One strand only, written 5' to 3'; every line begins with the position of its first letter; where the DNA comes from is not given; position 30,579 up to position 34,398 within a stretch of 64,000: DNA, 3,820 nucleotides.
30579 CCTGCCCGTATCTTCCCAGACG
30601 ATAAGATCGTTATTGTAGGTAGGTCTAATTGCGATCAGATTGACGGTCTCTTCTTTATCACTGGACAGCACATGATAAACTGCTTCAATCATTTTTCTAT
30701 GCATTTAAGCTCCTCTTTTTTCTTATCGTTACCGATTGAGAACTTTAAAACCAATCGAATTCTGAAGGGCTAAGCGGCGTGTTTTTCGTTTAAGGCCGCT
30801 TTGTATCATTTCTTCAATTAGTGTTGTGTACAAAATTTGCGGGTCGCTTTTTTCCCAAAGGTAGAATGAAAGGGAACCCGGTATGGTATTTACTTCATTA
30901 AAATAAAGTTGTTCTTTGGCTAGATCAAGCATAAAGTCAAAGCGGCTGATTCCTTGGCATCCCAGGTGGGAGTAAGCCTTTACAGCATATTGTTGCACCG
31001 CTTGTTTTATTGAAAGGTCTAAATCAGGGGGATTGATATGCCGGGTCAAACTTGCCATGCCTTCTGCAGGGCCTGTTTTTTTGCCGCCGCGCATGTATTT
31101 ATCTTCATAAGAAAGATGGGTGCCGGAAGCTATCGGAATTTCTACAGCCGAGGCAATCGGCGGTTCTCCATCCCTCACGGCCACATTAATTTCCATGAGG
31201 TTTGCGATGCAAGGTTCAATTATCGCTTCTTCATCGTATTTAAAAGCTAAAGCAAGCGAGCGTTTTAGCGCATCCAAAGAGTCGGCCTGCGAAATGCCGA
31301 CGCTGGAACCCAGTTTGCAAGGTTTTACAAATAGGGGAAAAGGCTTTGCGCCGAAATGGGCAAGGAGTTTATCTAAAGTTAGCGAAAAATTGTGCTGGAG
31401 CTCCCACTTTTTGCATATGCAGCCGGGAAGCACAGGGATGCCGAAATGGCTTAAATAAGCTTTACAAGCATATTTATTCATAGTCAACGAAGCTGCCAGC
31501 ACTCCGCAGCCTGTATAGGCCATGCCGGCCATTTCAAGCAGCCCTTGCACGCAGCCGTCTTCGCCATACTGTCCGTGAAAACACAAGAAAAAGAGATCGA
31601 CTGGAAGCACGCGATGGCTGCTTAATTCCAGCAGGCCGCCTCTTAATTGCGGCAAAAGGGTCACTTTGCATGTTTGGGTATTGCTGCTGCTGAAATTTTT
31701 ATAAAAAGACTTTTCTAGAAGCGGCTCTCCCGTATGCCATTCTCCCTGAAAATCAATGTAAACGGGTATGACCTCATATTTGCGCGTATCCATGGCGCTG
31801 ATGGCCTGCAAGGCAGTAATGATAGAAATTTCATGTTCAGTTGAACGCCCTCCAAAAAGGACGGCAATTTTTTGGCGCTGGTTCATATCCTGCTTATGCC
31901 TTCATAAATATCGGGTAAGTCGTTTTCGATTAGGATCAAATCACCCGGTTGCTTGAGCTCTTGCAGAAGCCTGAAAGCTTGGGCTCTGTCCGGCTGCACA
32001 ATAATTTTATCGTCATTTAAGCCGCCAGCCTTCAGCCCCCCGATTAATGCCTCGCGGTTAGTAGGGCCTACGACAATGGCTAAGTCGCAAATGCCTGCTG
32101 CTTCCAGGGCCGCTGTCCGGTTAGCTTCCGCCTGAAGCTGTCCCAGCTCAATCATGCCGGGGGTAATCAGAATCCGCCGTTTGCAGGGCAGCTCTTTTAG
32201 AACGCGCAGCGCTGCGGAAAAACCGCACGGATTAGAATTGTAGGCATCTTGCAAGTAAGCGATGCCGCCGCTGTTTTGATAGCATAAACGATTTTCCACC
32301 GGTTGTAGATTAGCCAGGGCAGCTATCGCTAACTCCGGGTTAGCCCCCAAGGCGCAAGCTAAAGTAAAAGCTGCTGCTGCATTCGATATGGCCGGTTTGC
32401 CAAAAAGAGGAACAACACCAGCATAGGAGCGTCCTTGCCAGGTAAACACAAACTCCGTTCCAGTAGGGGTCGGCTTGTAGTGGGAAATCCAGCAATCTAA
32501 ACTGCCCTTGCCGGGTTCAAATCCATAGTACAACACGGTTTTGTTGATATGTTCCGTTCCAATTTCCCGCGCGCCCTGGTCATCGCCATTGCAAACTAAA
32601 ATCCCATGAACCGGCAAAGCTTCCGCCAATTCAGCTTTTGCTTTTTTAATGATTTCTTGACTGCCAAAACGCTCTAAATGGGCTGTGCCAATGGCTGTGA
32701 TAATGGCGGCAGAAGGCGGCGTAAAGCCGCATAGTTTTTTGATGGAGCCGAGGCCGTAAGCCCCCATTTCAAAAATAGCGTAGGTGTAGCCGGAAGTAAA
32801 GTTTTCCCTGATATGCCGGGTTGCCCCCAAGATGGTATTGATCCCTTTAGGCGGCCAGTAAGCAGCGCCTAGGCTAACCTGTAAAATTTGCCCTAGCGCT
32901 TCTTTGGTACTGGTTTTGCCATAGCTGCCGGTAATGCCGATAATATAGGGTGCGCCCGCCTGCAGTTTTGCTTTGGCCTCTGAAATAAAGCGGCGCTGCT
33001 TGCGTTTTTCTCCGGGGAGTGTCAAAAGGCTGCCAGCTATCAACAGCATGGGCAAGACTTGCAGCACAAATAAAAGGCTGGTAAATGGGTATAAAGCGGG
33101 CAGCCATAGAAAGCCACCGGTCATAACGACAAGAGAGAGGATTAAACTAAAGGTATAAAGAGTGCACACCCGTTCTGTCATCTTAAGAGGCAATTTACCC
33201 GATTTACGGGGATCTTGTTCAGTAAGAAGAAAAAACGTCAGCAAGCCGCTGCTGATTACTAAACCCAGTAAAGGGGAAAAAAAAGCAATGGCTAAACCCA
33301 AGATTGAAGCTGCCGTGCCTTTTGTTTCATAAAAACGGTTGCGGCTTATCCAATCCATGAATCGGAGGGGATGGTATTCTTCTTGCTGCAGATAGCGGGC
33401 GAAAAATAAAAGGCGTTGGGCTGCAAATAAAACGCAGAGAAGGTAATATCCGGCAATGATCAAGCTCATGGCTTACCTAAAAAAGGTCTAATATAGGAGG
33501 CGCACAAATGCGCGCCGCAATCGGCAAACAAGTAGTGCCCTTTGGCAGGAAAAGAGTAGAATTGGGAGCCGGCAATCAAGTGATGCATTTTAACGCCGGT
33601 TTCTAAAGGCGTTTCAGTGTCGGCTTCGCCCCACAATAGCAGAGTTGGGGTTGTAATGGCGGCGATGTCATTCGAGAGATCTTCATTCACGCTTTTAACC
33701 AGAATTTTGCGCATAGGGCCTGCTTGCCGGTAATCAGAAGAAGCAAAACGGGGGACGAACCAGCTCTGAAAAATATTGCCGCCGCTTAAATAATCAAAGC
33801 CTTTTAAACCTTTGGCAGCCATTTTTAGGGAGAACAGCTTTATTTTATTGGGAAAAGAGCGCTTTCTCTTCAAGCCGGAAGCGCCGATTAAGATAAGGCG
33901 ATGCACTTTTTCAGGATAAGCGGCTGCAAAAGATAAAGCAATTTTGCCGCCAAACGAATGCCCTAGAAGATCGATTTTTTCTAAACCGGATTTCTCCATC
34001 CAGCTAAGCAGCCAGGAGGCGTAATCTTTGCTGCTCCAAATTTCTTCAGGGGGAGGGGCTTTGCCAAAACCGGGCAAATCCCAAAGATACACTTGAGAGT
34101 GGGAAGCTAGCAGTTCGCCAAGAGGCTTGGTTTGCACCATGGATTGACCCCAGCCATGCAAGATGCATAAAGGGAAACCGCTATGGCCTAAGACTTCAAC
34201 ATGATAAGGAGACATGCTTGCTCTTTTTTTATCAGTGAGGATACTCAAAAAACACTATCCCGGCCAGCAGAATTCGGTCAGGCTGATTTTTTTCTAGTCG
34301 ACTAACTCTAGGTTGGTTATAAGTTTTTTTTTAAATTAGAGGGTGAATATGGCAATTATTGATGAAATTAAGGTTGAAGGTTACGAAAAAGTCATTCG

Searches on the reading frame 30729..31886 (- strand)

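Call 56: search_protein_families(library=pfam, proteins=[window:30729-31886:-], max_evalue=0.001)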
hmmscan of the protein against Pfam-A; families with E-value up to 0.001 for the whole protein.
window:30729-31886:- (385 aa): 2 families
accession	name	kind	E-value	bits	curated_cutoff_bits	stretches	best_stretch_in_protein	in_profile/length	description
PF07478.18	Dala_Dala_lig_C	-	8e-36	123.9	24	1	146-362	3-204/204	D-ala D-ala ligase C-terminus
PF01820.27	Dala_Dala_lig_N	-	1.1e-31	110.3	34.6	1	6-127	1-121/121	D-ala D-ala ligase N-terminus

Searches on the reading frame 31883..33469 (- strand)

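Call 56: search_protein_families(library=pfam, proteins=[window:31883-33469:-], max_evalue=0.001)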
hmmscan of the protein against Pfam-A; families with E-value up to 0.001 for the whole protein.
window:31883-33469:- (528 aa): 2 families
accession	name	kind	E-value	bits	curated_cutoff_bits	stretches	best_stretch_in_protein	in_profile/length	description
PF08245.18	Mur_ligase_M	-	2.3e-34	119.6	24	1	179-370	1-199/200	Mur ligase middle domain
PF02875.26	Mur_ligase_C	-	7.7e-12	46.6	28.4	1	398-514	7-123/127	Mur ligase, glutamate ligase domain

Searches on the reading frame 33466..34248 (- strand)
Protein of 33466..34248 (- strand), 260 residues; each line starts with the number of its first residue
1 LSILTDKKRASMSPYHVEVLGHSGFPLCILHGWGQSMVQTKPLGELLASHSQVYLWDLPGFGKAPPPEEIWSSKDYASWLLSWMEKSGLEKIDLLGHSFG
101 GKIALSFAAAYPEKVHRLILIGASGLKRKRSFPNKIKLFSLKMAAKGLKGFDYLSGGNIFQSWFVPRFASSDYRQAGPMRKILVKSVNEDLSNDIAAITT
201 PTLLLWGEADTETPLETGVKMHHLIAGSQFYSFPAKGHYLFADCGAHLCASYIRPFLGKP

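Call 56: search_protein_families(library=pfam, proteins=[window:33466-34248:-], max_evalue=0.001)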
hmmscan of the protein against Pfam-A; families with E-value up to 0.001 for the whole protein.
window:33466-34248:- (260 aa): 6 families
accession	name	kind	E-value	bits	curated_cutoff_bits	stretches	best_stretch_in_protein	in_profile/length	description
PF00561.26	Abhydrolase_1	-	2e-26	93.6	25.8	1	26-123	2-102/245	alpha/beta hydrolase fold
PF12697.13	Abhydrolase_6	-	2.3e-16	61.6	26.3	1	30-242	4-208/217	Alpha/beta hydrolase family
PF12146.15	Hydrolase_4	-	1.4e-15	57.7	27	1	27-236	7-230/239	Serine aminopeptidase, S33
PF06342.18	DUF1057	-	9.1e-05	22.1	21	1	69-149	82-161/297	Alpha/beta hydrolase of unknown function (DUF1057)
PF08386.16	Abhydrolase_4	-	0.0001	22.8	21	1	196-253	31-91/103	TAP-like protein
PF07819.20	PGAP1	-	0.00099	19.4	24.3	0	85-123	86-127/233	PGAP1-like alpha/beta domain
